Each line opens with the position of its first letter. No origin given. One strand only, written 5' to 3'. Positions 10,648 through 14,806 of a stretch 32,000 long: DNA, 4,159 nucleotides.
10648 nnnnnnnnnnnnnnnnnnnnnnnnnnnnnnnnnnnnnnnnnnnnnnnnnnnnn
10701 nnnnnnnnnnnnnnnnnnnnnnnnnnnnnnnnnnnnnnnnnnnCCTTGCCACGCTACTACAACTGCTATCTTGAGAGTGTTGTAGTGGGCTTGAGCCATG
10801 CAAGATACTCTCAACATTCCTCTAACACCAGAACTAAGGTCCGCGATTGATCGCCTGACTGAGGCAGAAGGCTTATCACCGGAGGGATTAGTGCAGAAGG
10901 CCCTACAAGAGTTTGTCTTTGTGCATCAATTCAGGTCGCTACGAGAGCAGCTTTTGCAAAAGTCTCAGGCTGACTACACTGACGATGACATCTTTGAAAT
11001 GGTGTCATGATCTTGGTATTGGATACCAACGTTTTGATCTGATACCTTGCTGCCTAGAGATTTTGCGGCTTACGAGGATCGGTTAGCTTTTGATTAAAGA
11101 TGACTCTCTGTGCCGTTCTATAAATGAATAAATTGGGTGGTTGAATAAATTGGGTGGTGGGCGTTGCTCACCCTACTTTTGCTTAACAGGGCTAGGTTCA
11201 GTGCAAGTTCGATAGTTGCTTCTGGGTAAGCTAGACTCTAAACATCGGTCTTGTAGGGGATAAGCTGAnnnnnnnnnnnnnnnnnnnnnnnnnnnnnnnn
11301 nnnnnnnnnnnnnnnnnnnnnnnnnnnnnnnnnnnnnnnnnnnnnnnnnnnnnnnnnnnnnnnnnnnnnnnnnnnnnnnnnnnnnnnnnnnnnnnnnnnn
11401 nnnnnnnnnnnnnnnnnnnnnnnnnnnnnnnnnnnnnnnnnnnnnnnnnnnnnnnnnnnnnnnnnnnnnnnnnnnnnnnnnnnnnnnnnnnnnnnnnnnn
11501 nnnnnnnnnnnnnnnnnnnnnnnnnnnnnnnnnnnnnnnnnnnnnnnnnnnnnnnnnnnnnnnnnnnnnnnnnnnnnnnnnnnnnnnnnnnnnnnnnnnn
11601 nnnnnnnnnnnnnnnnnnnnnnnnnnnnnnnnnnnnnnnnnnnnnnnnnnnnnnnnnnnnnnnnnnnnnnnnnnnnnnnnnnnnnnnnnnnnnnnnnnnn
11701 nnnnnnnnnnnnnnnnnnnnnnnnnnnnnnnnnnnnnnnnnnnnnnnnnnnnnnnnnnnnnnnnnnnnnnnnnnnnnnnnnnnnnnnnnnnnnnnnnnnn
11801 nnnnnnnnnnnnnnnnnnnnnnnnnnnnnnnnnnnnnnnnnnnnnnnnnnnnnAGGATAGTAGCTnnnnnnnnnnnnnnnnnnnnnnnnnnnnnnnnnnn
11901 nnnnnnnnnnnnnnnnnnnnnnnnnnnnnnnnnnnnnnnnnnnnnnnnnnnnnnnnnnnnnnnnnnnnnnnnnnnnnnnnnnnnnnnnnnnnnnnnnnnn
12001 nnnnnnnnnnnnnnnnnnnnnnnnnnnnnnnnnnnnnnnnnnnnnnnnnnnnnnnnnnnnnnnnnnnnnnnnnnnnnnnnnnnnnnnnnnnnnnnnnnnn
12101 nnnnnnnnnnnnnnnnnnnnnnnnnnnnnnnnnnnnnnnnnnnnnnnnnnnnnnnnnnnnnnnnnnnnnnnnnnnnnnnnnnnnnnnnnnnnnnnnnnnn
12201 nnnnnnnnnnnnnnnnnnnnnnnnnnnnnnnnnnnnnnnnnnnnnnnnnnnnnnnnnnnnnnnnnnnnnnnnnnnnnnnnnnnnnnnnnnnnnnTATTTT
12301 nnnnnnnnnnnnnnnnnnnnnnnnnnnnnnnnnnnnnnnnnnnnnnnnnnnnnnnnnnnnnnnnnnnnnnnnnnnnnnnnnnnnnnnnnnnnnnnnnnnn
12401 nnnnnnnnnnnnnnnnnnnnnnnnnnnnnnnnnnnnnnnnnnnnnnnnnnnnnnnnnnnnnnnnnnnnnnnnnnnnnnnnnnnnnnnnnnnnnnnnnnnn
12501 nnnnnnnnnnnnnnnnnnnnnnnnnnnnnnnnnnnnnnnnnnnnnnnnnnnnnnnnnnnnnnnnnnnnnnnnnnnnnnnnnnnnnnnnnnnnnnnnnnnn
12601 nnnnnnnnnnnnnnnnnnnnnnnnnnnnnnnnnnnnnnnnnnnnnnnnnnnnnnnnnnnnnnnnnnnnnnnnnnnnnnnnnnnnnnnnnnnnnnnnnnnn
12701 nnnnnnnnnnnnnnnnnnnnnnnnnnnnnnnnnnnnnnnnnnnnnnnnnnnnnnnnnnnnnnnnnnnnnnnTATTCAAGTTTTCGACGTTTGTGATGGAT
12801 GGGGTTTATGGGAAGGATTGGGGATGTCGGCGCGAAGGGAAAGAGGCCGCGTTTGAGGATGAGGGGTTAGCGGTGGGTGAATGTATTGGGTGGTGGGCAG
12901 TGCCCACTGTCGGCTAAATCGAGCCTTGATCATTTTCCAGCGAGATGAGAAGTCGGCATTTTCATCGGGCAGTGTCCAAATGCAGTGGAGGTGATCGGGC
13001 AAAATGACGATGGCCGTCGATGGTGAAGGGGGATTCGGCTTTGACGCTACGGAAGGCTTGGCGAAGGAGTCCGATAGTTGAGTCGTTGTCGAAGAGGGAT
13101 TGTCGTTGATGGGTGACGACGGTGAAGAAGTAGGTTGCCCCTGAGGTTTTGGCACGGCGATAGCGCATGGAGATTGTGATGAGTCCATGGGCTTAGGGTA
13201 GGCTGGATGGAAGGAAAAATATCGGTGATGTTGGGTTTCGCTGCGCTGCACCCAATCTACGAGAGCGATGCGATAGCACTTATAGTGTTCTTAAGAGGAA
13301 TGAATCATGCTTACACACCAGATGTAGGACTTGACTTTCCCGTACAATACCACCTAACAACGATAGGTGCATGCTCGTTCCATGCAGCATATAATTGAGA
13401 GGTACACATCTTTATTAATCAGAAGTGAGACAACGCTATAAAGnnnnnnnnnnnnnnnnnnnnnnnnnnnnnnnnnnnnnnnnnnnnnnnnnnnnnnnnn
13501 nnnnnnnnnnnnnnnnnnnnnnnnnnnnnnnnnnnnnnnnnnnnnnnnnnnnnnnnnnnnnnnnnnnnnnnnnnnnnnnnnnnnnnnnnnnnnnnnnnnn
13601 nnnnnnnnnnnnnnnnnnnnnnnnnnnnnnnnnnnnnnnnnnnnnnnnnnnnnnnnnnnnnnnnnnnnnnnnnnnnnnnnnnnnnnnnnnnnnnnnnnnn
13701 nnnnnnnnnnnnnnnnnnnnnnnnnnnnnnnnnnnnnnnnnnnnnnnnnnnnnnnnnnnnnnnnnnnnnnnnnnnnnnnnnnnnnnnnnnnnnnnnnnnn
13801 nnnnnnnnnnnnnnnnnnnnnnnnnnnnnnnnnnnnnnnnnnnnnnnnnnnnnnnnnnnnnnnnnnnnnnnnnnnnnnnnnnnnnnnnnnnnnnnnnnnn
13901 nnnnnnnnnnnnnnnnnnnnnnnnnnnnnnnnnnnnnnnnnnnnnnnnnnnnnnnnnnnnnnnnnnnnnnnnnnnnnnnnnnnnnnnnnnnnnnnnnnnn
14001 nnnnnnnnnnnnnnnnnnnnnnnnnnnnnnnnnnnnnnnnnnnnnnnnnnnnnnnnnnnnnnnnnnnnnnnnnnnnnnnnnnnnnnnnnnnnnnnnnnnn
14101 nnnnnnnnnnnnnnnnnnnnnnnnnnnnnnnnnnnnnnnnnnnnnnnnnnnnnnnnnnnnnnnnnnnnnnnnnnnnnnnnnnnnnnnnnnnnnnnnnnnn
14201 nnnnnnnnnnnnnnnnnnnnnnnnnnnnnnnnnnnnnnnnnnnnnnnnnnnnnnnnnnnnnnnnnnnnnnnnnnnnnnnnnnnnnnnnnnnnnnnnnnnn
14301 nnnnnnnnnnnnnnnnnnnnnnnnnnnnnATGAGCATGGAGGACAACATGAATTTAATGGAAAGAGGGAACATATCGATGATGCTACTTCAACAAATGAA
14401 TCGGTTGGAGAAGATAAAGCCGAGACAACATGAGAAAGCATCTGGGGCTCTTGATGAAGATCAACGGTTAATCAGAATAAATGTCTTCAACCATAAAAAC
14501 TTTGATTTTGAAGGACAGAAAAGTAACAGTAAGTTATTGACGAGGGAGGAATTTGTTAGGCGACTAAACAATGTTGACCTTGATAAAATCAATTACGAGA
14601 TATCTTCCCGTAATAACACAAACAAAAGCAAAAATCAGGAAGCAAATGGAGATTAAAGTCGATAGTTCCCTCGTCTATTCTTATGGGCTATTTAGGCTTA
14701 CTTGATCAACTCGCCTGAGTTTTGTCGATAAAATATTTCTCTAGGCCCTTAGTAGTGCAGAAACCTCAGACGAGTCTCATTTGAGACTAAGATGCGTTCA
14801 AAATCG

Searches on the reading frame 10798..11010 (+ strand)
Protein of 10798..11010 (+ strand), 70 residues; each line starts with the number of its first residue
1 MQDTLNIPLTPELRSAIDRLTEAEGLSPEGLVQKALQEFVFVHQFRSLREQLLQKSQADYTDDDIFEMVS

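Call 5: search_protein_families(library=pfam, proteins=[window:10798-11010:+], max_evalue=0.1)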
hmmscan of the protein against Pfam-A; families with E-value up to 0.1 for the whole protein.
window:10798-11010:+ (70 aa): 0 families

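Call 6: search_protein_families(library=padloc, proteins=[window:10798-11010:+], max_evalue=0.1)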
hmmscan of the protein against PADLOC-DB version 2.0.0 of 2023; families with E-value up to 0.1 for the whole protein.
window:10798-11010:+ (70 aa): 0 families

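Call 7: search_protein_families(library=ncbifam, proteins=[window:10798-11010:+], max_evalue=0.1)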
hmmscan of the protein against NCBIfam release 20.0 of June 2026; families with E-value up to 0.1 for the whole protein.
window:10798-11010:+ (70 aa): 0 families

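Call 8: search_protein_families(library=phrogs, proteins=[window:10798-11010:+], max_evalue=0.1)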
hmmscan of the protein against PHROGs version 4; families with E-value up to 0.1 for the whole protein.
window:10798-11010:+ (70 aa): 4 families
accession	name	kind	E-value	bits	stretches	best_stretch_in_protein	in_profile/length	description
phrog_5333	-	unknown function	2.6e-05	25.3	1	6-38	5-37/64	-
phrog_25971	-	unknown function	0.0054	18.1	1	3-43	74-114/116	-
phrog_22338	-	unknown function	0.012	16.7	1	4-43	57-96/207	-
phrog_4085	-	unknown function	0.058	14.7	0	4-39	2-37/77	-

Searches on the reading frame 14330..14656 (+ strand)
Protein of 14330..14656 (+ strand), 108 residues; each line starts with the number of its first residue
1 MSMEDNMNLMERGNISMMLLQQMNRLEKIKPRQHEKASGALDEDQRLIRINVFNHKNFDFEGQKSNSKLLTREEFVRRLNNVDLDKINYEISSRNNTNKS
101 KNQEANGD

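Call 5: search_protein_families(library=pfam, proteins=[window:14330-14656:+], max_evalue=0.1)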
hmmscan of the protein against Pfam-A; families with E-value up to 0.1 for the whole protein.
window:14330-14656:+ (108 aa): 0 families

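Call 6: search_protein_families(library=padloc, proteins=[window:14330-14656:+], max_evalue=0.1)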
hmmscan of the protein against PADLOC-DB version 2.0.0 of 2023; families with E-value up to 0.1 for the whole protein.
window:14330-14656:+ (108 aa): 0 families

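Call 7: search_protein_families(library=ncbifam, proteins=[window:14330-14656:+], max_evalue=0.1)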
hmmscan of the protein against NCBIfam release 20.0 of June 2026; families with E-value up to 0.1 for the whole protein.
window:14330-14656:+ (108 aa): 0 families

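Call 8: search_protein_families(library=phrogs, proteins=[window:14330-14656:+], max_evalue=0.1)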
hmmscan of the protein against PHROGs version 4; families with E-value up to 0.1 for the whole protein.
window:14330-14656:+ (108 aa): 1 family
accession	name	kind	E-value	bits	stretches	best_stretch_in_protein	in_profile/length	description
phrog_14577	-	unknown function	0.095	13.9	0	5-36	26-60/71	-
